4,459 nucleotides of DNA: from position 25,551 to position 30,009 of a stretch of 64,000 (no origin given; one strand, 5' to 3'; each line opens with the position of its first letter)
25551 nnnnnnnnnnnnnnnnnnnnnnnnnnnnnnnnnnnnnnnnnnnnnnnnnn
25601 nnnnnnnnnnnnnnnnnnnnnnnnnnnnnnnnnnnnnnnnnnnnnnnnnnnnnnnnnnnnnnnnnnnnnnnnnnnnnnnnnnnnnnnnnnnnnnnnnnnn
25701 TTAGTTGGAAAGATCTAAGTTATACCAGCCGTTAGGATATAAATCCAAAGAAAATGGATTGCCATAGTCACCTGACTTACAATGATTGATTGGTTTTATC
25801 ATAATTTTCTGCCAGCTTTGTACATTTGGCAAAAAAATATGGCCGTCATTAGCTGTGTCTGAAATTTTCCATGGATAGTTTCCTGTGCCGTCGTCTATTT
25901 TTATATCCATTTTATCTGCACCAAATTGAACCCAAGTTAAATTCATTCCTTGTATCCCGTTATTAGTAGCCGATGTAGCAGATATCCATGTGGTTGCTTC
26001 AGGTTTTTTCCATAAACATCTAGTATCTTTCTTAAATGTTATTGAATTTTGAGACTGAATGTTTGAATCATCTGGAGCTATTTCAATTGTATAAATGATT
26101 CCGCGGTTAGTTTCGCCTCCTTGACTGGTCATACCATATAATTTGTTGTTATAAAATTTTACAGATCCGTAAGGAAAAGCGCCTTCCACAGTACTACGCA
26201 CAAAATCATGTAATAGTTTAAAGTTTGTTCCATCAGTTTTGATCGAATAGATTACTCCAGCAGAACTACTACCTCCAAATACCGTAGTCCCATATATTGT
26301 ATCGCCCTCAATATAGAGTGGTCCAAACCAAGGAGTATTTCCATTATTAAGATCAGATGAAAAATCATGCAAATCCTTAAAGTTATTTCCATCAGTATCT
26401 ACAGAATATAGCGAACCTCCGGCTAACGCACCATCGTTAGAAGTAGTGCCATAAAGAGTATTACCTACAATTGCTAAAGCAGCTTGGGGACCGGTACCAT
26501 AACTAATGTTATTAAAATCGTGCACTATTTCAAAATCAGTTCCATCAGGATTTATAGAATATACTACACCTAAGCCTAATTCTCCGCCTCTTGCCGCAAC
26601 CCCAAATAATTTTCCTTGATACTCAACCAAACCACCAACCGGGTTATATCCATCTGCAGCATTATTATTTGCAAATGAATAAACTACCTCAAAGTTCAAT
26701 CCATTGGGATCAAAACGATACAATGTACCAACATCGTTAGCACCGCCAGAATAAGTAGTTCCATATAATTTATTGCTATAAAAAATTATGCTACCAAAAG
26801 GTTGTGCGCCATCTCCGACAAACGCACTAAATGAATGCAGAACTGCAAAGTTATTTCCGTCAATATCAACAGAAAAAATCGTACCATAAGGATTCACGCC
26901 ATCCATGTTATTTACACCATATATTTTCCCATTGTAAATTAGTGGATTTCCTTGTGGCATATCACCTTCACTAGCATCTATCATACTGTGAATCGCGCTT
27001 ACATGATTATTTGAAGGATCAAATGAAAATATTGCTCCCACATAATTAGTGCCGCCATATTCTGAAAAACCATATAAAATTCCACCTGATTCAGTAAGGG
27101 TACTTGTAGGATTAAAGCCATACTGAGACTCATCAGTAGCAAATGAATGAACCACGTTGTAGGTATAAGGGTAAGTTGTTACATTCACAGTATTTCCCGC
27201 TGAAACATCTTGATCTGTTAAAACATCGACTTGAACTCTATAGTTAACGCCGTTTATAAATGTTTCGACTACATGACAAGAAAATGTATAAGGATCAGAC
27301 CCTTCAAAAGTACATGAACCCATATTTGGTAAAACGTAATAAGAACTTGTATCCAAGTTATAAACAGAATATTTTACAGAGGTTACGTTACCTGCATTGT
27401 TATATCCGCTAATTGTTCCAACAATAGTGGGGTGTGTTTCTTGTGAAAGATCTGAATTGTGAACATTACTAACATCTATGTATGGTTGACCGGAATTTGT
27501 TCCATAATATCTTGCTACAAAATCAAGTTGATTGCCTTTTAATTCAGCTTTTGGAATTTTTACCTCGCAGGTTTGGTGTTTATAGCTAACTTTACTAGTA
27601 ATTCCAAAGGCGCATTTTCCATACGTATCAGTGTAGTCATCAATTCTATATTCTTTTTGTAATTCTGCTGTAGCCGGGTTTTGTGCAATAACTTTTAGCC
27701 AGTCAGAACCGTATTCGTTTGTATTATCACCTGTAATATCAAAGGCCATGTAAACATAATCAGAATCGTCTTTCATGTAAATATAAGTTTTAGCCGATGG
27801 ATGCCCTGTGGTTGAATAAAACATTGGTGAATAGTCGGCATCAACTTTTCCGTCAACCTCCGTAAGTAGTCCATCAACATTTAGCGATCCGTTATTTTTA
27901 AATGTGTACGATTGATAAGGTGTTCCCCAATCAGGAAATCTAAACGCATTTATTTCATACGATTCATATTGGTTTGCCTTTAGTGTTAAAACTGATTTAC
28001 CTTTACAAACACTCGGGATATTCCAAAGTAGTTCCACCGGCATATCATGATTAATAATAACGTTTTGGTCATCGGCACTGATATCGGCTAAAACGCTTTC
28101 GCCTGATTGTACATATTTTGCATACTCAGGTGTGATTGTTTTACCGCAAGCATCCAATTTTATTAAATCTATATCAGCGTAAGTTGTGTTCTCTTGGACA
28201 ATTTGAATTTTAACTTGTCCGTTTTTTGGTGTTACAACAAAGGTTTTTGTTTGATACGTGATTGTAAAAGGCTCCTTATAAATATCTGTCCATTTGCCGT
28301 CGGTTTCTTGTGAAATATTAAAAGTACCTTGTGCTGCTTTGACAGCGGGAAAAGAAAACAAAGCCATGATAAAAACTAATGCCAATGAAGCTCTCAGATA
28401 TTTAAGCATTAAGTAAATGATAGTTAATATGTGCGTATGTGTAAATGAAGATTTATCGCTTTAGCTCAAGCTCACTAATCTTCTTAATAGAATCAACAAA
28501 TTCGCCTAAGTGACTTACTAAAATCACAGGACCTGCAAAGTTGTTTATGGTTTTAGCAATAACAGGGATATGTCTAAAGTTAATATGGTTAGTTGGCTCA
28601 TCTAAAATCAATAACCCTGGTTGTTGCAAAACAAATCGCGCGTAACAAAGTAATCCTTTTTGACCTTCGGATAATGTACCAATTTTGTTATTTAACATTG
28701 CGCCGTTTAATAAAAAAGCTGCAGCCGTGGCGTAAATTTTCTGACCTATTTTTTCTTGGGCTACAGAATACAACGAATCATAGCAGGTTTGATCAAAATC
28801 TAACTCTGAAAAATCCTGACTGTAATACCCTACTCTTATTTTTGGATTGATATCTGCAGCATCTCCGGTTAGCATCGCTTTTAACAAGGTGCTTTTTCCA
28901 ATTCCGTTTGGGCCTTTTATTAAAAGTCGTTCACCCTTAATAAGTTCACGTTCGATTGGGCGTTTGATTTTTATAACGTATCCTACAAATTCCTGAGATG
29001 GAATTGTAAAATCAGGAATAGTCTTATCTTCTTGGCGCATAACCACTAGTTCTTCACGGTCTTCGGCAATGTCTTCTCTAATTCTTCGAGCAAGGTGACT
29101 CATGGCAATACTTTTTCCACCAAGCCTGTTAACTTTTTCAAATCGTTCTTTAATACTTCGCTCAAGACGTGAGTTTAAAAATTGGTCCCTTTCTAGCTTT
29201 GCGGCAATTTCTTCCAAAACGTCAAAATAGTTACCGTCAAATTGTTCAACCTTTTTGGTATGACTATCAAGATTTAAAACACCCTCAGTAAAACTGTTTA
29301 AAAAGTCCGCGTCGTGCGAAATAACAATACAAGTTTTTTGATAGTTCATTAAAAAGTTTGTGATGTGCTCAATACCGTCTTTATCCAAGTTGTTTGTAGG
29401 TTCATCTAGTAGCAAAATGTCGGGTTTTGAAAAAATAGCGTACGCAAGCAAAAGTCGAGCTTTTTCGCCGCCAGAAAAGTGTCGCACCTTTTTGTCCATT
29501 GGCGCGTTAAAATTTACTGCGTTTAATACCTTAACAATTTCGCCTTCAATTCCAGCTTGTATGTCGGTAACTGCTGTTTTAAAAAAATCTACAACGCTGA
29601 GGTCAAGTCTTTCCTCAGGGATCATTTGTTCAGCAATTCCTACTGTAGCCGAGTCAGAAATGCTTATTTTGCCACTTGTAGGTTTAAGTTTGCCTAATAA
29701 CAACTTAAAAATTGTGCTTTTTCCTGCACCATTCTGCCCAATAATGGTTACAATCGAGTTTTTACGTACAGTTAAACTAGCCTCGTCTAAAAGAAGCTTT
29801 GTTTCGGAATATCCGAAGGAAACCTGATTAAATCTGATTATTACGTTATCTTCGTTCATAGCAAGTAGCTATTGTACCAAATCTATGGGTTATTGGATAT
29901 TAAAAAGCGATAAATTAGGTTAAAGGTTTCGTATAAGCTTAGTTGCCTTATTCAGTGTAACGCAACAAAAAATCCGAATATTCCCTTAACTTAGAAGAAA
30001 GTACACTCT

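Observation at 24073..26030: Novel ~105-aa cysteine-containing C-terminal domain shared by three signal-peptide proteins with beta-propeller ectodomains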

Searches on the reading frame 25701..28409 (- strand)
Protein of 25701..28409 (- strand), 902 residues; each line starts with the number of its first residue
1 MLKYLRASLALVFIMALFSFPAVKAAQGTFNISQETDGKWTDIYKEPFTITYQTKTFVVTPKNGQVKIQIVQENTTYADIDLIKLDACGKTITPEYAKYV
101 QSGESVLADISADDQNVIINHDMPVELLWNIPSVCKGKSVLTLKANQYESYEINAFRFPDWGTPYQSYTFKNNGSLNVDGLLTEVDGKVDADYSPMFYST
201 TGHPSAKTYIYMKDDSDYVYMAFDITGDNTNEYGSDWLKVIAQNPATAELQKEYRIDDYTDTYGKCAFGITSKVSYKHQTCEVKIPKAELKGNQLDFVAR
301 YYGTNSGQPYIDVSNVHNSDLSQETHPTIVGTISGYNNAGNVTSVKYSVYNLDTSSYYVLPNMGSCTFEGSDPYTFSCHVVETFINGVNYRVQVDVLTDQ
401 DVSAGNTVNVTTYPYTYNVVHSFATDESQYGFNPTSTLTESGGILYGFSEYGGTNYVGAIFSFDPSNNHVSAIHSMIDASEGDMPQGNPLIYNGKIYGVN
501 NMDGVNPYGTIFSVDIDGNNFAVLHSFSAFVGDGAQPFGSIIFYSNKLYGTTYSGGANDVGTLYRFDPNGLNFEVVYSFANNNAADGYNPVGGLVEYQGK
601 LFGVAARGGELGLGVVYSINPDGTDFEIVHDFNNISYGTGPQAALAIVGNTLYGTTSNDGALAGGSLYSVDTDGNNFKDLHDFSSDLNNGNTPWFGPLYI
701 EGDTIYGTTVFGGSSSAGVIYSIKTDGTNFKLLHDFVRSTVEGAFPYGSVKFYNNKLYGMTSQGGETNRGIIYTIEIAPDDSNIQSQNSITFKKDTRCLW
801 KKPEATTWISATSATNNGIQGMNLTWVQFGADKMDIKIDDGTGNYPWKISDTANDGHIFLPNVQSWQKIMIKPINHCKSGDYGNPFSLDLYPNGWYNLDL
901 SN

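Call 3: search_protein_families(library=pfam, proteins=[window:25701-28409:-], max_evalue=1)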
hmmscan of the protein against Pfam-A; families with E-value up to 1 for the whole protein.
window:25701-28409:- (902 aa): 0 families

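Call 4: search_protein_families(library=ncbifam, proteins=[window:25701-28409:-], max_evalue=1)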
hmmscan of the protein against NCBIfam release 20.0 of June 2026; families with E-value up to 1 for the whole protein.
window:25701-28409:- (902 aa): 1 family
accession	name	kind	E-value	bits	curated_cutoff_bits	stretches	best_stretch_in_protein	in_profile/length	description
TIGR03803.2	Gloeo_Verruco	domain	1.6e-61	203.8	44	7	534-582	1-49/50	choice-of-anchor tandem repeat GloVer-containing protein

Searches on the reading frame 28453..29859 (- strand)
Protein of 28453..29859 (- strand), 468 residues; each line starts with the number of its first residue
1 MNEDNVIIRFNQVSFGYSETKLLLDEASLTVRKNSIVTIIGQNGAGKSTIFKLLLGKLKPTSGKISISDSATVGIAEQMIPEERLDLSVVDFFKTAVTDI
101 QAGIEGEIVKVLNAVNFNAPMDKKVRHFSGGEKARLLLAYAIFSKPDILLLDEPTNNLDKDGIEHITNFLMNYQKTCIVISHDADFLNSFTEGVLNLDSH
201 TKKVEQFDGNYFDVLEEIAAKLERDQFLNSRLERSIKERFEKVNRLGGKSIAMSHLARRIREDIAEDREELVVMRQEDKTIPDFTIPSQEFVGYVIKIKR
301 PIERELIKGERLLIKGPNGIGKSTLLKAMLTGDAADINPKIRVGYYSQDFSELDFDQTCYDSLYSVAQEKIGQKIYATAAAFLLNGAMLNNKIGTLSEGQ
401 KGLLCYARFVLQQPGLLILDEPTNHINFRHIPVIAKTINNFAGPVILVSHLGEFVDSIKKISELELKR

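Call 19: search_protein_families(library=pfam, proteins=[window:28453-29859:-], max_evalue=0.001)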
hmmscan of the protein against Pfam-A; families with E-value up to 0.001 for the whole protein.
window:28453-29859:- (468 aa): 18 families
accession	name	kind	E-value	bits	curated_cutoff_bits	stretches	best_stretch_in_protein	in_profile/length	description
PF00005.33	ABC_tran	-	3.3e-44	151.3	25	2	24-156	1-137/137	ABC transporter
PF13304.12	AAA_21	-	1.6e-19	71.6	27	1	126-184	236-300/304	AAA domain, putative AbiEii toxin, Type IV TA system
PF02463.25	SMC_N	-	3.8e-11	43.3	40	1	33-190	23-205/220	RecF/RecN/SMC N terminal domain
PF13555.12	AAA_29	-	1.2e-08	35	27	0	309-331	23-44/61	P-loop containing region of AAA domain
PF13476.12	AAA_23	-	1.4e-08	36.1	27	0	34-54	19-39/201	AAA domain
PF20720.3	nSTAND3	-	6.4e-08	32.9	27.2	0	24-80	7-61/155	Novel STAND NTPase 3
PF03193.22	RsgA_GTPase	-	8e-08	32.7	30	0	33-69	105-141/174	RsgA GTPase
PF13401.12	AAA_22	-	3.1e-07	31.2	27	0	33-72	4-33/130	AAA domain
PF13175.12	AAA_15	-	6.5e-07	29.7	32.1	1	23-229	20-203/374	AAA ATPase domain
PF00910.28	RNA_helicase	-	3.3e-06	28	21.5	0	313-331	2-20/105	RNA helicase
PF25199.1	nSTAND_NTPase5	-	3.9e-06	27.2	34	0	20-53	25-60/145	Novel STAND NTPase 5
PF13173.12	AAA_14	-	1.1e-05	25.9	27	0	312-339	5-28/129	AAA domain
PF13191.12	AAA_16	-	1.6e-05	25.9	32.6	0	310-331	25-46/167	AAA ATPase domain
PF01926.29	MMR_HSR1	-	8.6e-05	23.1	21.9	0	37-78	2-39/113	50S ribosome-binding GTPase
PF01580.24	FtsK_SpoIIIE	-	0.00012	22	24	0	294-340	24-70/221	FtsK/SpoIIIE family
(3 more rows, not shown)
